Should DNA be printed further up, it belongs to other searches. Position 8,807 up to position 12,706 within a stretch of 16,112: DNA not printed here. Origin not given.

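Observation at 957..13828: Pilus cluster plus giant anchored surface protein: candidate cell-contact or host-attachment module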

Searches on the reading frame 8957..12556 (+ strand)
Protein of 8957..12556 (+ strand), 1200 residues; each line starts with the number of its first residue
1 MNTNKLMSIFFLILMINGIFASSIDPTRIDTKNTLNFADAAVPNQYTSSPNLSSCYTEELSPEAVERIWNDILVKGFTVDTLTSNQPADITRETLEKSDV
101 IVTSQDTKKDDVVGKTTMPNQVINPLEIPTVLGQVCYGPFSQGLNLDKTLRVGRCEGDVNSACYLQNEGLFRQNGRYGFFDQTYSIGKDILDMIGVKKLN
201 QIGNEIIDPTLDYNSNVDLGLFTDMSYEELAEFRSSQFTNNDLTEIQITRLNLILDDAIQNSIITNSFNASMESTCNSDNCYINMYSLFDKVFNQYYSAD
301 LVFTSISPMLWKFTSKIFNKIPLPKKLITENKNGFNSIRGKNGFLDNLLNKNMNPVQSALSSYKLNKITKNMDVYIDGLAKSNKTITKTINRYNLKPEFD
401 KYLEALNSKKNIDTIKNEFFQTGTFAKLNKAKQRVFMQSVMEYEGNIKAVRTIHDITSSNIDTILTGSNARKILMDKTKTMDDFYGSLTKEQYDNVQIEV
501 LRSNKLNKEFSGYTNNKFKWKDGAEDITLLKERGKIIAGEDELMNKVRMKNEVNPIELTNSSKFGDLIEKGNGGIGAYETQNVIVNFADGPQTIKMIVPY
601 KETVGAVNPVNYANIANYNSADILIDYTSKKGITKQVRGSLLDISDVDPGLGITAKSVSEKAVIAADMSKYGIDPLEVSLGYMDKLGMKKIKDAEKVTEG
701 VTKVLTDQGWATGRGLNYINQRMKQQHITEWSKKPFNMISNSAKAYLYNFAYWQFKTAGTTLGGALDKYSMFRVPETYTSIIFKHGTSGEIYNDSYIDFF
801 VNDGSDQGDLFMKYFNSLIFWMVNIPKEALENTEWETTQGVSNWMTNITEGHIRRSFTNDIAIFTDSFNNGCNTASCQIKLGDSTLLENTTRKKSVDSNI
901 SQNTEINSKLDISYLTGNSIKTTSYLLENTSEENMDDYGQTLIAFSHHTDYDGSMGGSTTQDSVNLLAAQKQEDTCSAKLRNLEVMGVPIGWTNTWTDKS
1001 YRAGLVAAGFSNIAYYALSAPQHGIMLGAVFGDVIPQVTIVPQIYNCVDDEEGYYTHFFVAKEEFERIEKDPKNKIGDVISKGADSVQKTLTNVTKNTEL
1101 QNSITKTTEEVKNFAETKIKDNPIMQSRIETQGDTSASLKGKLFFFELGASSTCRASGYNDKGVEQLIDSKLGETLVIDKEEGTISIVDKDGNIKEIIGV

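Call 74: predict_structure(alignment_id=A7)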
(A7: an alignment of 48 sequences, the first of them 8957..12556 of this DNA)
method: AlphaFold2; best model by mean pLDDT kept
length: 1200 residues; sequences in the alignment: 48
mean_pLDDT: 73.7   pTM: 0.63
mean pLDDT of the five models: 73.7, 73.2, 69.8, 68.8, 66.4
residues with pLDDT >= 90: 117; 70-90: 696; 50-70: 265; < 50: 122
segments of 3 or more residues with pLDDT < 50: 1-5, 15-54, 199-209, 242-253, 319-359, 571-573, 733-736
pLDDT, mean of each block of 10 residues (from residue 1): 51 50 40 37 33 55 87 84 73 81 66 74 77 84 93 82 81 84 81 61 45 61 66 59 44 64 93 75 88 87 71 52 39 40 36 43 60 79 85 88 84 71 71 81 84 83 81 79 88 86 82 83 71 61 71 66 58 63 90 86 79 84 84 82 86 84 81 79 78 85 72 63 59 50 70 80 73 77 84 93 89 75 61 57 64 80 87 82 68 57 63 89 91 83 93 69 82 89 72 75 81 71 63 80 85 90 78 74 75 70 75 69 83 92 88 74 80 86 87 85
secondary structure, 60 per line:
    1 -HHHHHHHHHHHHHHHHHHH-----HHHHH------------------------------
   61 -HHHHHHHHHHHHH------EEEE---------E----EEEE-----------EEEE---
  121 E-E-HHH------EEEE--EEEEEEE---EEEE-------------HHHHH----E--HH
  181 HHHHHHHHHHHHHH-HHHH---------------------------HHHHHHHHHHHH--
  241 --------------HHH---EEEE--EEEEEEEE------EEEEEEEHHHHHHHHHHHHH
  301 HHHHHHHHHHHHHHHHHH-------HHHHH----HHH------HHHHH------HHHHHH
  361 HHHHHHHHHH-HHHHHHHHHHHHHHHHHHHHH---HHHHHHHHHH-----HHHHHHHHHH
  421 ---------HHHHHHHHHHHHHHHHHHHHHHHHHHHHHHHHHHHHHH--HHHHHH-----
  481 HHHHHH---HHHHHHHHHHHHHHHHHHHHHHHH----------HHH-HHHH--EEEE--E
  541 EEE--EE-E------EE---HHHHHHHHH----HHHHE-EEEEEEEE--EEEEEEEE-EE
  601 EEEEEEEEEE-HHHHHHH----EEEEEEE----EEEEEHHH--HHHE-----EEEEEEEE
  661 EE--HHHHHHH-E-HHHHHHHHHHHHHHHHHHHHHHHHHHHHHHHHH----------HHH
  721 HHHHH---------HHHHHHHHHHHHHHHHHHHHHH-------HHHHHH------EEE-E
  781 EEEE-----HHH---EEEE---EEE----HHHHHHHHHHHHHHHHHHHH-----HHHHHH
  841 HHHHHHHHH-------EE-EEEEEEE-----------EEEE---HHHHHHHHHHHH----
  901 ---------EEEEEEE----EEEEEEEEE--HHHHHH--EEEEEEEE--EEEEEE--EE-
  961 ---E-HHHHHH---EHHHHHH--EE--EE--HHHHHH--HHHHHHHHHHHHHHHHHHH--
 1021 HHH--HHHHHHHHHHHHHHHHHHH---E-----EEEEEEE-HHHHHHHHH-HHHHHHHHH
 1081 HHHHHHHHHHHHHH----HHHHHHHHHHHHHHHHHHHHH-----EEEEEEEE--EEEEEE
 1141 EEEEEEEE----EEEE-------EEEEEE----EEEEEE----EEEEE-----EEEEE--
elements in order (helices of 4 or more, strands of 3 or more residues): H2-20 H26-30 H62-74 E81-84 E99-102 E114-117 E134-137 E140-146 E150-153 H167-171 H179-194 H196-199 H227-238 E261-264 E267-274 E281-287 H288-318 H326-330 H344-348 H355-370 H372-392 H396-405 H411-420 H430-467 H470-475 H481-486 H490-513 H528-531 E534-537 E540-543 H561-569 H574-577 E580-587 E590-597 E599-610 H612-618 E623-629 E634-638 E653-662 H665-671 H675-707 H718-725 H735-756 H764-769 E776-778 E780-784 E796-799 E803-805 H810-829 H835-849 E860-866 E878-881 H885-896 E910-916 E921-929 H932-937 E940-947 E950-955 H966-971 H976-981 H992-997 H1000-1018 H1026-1044 E1054-1060 H1062-1070 H1072-1094 H1099-1119 E1125-1132 E1135-1148 E1153-1156 E1164-1169 E1174-1179 E1184-1188 E1194-1198

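Call 76: fold_search(model_id=the predicted structure, library=pdb)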
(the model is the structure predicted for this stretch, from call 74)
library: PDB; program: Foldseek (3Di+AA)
matches with E <= 10: 87; with E <= 0.001: 0
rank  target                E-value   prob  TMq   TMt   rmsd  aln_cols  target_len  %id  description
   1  4g0h                  7.2e-01  0.06  0.05  0.09  23.5       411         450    9  Crystal structure of the N-terminal domain of Helicobacter pylori CagA protein (released 2012-08-22)
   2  7uc7                  8.2e-01  0.23  0.08  0.15  20.1       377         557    8  Stat5a Core in complex with Compound 17 (released 2023-02-15)
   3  7a26_CCC              1.2e+00  0.11  0.09  0.20  25.1       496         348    9  Structure of soluble SmhA crystal form 1 of the tripartite alpha-pore forming toxin, Smh, from Serratia marcescens. (released 2021-03-31)
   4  5ng5_A                1.3e+00  0.14  0.05  0.16  22.0       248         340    9  multi-drug efflux; membrane transport; RND superfamily; Drug resistance (released 2017-04-19)
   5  7ytj_D                1.4e+00  0.06  0.07  0.12  39.9       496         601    9  Cryo-EM structure of VTC complex (released 2023-02-22)
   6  7a27_AAA              1.6e+00  0.10  0.09  0.20  23.5       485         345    9  Structure of soluble SmhA crystal form 2 of the tripartite alpha-pore forming toxin, Smh, from Serratia marcescens. (released 2021-03-31)
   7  4l8j                  2.0e+00  0.04  0.04  0.10  22.1       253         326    9  Crystal structure of a Putative efflux transporter (BACEGG_01895) from Bacteroides eggerthii DSM 20697 at 2.06 A resolut (released 2013-07-03)
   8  8yyu_A                2.1e+00  0.15  0.08  0.16  19.3       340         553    6  A tetrameric STAT1-DNA complex (released 2025-03-26)
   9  7a26_HHH              2.1e+00  0.08  0.08  0.20  23.3       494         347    9  Structure of soluble SmhA crystal form 1 of the tripartite alpha-pore forming toxin, Smh, from Serratia marcescens. (released 2021-03-31)
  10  4ojz_B                2.9e+00  0.01  0.06  0.09  35.1       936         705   10  Crystal Structure of Alg17c Mutant Y258A Complexed with Alginate Trisaccharide (released 2014-01-29)
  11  6c0f_z                3.3e+00  0.09  0.04  0.15  19.3       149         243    8  Yeast nucleolar pre-60S ribosomal subunit (state 2) (released 2018-03-14)
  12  3cwg_B                3.3e+00  0.08  0.07  0.13  18.4       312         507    8  Unphosphorylated mouse STAT3 core fragment (released 2008-07-01)
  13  6mbz_B                3.5e+00  0.07  0.07  0.13  19.4       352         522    8  Structure of Transcription Factor (released 2019-06-19)
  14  6qhd_B                3.6e+00  0.02  0.05  0.08  20.4       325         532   11  Lysine acetylated and tyrosine phosphorylated STAT3 in a complex with DNA (released 2019-06-19)
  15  4o6w_A                3.7e+00  0.92  0.03  0.15   1.8        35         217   11  Peptide-Based Inhibitors of Plk1 Polo-box Domain (released 2014-12-03)
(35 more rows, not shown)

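Call 79: fold_search(model_id=the predicted structure, library=viral)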
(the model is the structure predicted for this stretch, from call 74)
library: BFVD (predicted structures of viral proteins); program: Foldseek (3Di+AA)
matches with E <= 10: 67; with E <= 0.001: 0
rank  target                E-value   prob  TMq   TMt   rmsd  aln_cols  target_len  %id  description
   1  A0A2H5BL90            5.8e-02  0.20  0.06  0.13  28.7       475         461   10  Uncharacterized protein [Erwinia phage vB_EamM_Mortimer]
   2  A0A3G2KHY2            1.6e-01  0.18  0.06  0.06  42.0       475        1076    9  Uncharacterized protein [Arthrobacter phage Maureen]
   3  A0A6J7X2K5            6.4e-01  0.08  0.07  0.10  25.6       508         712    7  Primase C-terminal 1 domain-containing protein [uncultured Caudovirales phage]
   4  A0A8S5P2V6            9.5e-01  0.13  0.05  0.07  28.5       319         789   11  Tail tape measure protein [Siphoviridae sp. ctEqU3]
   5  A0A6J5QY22            1.9e+00  0.02  0.03  0.06  53.9       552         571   11  DNA transfer protein [uncultured Caudovirales phage]
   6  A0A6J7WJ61            2.0e+00  0.03  0.05  0.06  55.1       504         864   10  PA14 domain containing protein [uncultured Caudovirales phage]
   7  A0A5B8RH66            2.1e+00  0.08  0.05  0.15  24.9       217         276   15  Uncharacterized protein [Iridovirus Liz-CrIV]
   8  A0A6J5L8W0            2.1e+00  0.03  0.04  0.11  30.1       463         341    9  Flagellar basal-body/hook protein, C-terminal domain containing protein [uncultured Caudovirales phage]
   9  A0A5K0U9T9            2.1e+00  0.01  0.04  0.05  43.6      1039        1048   10  Uncharacterized protein [Yasminevirus sp. GU-2018]
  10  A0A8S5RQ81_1          2.4e+00  0.02  0.05  0.06  35.9       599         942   11  (no name in the UniProt tables at hand)
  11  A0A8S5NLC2            2.5e+00  0.03  0.06  0.07  27.8       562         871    9  Minor capsid protein [Siphoviridae sp. ctFbs2]
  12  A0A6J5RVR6            2.5e+00  0.02  0.05  0.04  41.9       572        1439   12  Caudovirus, tape measure, N-terminal [uncultured Caudovirales phage]
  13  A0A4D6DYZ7            3.3e+00  0.03  0.06  0.10  30.6       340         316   10  Uncharacterized protein [Escherichia phage Sortsne]
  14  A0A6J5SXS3            3.7e+00  0.13  0.07  0.12  16.9       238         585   12  Uncharacterized protein [uncultured Caudovirales phage]
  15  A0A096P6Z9            3.9e+00  0.06  0.03  0.07  14.5        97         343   14  (no name in the UniProt tables at hand)
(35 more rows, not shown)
